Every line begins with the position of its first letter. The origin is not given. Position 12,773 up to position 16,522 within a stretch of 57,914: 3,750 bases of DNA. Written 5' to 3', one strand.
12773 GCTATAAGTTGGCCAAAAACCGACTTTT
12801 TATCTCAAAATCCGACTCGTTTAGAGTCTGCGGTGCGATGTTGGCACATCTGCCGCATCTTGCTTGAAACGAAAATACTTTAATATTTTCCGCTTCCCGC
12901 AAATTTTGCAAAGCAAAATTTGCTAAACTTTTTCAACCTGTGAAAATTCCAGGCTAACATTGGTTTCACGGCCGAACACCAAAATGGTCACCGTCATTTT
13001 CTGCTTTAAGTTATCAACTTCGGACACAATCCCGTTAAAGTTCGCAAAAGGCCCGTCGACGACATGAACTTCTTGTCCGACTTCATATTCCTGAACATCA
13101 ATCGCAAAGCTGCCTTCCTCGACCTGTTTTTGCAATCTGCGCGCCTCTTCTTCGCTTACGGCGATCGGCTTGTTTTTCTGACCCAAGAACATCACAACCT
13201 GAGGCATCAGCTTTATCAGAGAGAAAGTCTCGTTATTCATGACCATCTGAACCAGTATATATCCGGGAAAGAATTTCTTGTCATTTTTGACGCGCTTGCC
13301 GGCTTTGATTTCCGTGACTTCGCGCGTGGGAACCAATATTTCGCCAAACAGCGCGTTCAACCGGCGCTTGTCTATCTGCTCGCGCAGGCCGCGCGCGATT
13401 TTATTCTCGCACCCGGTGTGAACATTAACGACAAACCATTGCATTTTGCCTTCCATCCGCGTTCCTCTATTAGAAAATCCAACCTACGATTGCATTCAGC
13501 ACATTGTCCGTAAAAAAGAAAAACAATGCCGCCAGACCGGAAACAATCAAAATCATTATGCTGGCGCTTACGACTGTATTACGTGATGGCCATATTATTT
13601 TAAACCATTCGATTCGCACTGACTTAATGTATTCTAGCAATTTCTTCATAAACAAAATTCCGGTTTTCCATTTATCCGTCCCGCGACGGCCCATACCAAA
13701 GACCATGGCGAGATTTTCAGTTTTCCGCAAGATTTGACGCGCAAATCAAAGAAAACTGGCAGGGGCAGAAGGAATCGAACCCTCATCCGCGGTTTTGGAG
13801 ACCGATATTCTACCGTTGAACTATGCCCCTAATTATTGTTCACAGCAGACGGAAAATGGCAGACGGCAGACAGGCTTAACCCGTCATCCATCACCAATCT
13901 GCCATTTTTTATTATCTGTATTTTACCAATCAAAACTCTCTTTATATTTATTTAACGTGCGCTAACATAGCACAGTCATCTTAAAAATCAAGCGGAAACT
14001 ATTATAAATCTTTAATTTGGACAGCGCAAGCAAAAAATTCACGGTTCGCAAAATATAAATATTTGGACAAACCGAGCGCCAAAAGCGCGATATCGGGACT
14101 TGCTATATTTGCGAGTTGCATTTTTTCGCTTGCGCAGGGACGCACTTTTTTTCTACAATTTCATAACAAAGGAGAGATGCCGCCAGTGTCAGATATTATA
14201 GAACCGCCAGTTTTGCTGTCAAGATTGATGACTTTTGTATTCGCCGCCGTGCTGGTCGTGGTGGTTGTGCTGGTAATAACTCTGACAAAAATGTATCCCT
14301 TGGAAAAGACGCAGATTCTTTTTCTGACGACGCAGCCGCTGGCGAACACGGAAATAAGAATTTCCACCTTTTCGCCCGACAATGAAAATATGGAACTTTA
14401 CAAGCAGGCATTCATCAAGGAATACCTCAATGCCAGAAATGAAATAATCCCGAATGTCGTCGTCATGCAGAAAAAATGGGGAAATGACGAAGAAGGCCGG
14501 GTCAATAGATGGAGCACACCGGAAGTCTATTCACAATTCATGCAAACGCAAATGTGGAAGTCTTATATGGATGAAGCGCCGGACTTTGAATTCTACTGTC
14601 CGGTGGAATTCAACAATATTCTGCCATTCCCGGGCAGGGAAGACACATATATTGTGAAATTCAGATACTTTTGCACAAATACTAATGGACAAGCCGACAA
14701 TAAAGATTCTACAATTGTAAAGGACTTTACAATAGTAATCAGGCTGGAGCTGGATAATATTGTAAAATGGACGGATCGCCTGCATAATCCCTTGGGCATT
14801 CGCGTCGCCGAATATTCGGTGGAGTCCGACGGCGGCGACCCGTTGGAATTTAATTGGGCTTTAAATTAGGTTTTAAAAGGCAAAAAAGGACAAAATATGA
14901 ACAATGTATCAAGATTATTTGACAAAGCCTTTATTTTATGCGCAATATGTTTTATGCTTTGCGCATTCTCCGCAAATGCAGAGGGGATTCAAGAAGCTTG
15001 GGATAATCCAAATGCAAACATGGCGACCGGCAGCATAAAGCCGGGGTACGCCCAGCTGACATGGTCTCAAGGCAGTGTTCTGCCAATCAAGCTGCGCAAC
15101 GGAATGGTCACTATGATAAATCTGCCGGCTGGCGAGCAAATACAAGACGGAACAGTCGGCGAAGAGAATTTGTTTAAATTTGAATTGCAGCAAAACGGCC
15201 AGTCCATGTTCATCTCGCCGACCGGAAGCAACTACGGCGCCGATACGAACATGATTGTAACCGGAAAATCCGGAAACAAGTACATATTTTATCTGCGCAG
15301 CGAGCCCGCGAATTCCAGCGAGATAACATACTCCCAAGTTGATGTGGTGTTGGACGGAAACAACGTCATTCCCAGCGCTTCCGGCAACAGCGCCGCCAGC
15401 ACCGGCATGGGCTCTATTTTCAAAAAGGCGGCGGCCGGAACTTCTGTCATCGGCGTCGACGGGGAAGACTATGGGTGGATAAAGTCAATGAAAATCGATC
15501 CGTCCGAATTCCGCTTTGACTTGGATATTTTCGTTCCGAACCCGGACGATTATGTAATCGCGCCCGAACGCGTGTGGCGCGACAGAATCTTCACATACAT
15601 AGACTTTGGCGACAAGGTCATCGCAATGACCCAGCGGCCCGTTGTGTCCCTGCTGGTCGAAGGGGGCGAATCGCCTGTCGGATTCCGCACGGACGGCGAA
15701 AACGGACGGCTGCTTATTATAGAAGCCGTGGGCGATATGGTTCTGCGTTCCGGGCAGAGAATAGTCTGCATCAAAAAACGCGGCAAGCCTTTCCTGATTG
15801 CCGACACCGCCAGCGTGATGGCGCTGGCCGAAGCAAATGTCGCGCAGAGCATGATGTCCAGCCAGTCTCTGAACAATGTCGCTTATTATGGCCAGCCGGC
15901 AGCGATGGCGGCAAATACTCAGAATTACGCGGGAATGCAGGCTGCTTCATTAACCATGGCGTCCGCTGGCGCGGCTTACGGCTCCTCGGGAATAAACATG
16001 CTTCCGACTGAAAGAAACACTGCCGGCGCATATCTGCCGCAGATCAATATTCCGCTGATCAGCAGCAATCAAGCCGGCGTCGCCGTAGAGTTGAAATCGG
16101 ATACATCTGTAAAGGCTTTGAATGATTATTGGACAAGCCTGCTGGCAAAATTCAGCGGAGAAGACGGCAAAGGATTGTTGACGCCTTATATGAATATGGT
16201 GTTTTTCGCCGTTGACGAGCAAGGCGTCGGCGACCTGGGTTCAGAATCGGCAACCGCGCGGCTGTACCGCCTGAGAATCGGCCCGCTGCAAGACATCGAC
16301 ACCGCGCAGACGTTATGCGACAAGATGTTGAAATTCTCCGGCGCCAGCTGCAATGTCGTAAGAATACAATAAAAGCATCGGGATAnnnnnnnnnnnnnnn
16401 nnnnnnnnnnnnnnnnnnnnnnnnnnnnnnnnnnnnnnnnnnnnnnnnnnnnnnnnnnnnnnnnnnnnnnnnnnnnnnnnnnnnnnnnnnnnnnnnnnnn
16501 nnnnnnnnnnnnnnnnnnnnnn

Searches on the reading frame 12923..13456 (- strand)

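Call 8: search_protein_families(library=pfam, proteins=[window:12923-13456:-], max_evalue=0.001)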
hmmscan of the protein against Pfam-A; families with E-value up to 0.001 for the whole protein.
window:12923-13456:- (177 aa): 2 families
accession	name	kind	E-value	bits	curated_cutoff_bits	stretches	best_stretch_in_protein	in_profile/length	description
PF02357.24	NusG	-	8.7e-25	87.5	22.2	1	5-108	1-92/93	Transcription termination factor nusG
PF00467.35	KOW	-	8e-05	22.8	22.3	1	126-156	1-27/32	KOW motif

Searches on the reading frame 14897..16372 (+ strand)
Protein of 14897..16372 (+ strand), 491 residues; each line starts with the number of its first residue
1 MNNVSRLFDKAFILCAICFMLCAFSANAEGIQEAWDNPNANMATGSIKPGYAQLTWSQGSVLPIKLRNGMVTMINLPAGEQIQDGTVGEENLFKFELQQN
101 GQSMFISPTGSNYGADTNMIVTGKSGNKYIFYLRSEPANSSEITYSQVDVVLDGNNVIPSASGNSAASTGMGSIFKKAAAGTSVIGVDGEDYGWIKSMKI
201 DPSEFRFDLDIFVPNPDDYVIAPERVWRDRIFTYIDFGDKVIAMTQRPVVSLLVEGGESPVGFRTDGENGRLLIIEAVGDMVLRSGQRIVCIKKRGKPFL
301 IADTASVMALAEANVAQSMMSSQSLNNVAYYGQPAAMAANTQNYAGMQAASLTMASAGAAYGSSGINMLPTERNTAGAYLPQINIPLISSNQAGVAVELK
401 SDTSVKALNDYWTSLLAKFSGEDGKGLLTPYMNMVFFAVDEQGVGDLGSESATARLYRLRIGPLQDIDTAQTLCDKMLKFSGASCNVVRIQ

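Call 8: search_protein_families(library=pfam, proteins=[window:14897-16372:+], max_evalue=0.001)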
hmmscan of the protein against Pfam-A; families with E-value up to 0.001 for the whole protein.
window:14897-16372:+ (491 aa): 1 family
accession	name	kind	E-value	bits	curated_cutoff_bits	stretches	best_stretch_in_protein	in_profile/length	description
PF03524.21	CagX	-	3.4e-22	79.7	34.2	1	53-294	5-197/198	Conjugal transfer protein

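Call 97: search_protein_families(library=ncbifam, proteins=[window:14897-16372:+], max_evalue=0.001)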
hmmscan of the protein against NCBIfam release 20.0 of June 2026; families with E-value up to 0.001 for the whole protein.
window:14897-16372:+ (491 aa): 1 family
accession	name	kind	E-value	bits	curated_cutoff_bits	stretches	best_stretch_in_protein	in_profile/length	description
TIGR02781.1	VirB9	equivalog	3.9e-14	52.8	217.7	1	54-143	33-120/248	P-type conjugative transfer protein VirB9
